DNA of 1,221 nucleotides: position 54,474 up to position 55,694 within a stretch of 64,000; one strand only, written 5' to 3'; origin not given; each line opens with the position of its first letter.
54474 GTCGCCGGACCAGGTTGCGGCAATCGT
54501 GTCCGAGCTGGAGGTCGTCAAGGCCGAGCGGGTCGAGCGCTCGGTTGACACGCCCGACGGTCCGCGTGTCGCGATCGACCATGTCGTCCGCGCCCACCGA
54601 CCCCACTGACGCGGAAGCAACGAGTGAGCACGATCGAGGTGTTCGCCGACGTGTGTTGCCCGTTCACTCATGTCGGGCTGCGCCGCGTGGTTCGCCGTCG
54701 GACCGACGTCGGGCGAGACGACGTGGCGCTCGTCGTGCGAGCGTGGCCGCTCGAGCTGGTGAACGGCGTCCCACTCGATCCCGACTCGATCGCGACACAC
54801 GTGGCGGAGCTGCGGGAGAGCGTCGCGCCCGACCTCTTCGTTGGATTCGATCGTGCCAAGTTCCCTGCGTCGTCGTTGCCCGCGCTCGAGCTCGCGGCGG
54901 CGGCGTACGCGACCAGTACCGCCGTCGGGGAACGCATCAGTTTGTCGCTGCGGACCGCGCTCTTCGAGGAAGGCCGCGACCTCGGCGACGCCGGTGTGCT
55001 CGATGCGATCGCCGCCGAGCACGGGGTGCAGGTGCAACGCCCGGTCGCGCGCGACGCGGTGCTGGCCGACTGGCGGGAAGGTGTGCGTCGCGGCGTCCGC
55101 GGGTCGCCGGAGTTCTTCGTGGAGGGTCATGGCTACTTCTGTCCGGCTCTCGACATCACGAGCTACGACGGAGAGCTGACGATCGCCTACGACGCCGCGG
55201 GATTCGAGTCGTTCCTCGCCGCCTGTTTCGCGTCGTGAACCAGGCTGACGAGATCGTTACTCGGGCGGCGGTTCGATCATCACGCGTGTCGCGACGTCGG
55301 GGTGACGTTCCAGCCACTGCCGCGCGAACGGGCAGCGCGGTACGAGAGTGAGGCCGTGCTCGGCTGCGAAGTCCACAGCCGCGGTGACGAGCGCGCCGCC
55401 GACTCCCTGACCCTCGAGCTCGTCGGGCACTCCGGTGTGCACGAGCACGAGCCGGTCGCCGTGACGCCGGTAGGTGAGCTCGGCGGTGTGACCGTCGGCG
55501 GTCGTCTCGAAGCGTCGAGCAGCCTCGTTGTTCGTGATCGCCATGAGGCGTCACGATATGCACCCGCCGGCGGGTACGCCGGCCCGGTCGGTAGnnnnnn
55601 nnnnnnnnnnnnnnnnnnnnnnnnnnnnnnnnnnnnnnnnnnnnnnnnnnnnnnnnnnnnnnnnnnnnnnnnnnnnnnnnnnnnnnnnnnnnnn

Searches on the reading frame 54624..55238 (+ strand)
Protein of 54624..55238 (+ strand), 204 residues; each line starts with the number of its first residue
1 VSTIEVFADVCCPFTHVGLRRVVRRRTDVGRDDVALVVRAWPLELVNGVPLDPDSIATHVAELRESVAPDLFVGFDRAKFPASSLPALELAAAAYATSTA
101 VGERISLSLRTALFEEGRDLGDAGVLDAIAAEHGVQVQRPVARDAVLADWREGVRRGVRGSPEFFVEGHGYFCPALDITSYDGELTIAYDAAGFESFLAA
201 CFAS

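Call 11: search_protein_families(library=pfam, proteins=[window:54624-55238:+])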
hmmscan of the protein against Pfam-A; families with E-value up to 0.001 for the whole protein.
window:54624-55238:+ (204 aa): 1 family
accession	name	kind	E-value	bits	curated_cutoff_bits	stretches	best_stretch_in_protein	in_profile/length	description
PF01323.26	DSBA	-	1.8e-11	44.6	25.6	1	3-171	1-176/191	DSBA-like thioredoxin domain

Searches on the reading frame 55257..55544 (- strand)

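Call 11: search_protein_families(library=pfam, proteins=[window:55257-55544:-])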
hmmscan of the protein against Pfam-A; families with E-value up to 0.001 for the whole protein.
window:55257-55544:- (95 aa): 1 family
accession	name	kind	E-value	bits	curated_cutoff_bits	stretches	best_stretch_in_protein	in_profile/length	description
PF14542.12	Acetyltransf_CG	-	7e-26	90.6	30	1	11-84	1-77/80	GCN5-related N-acetyl-transferase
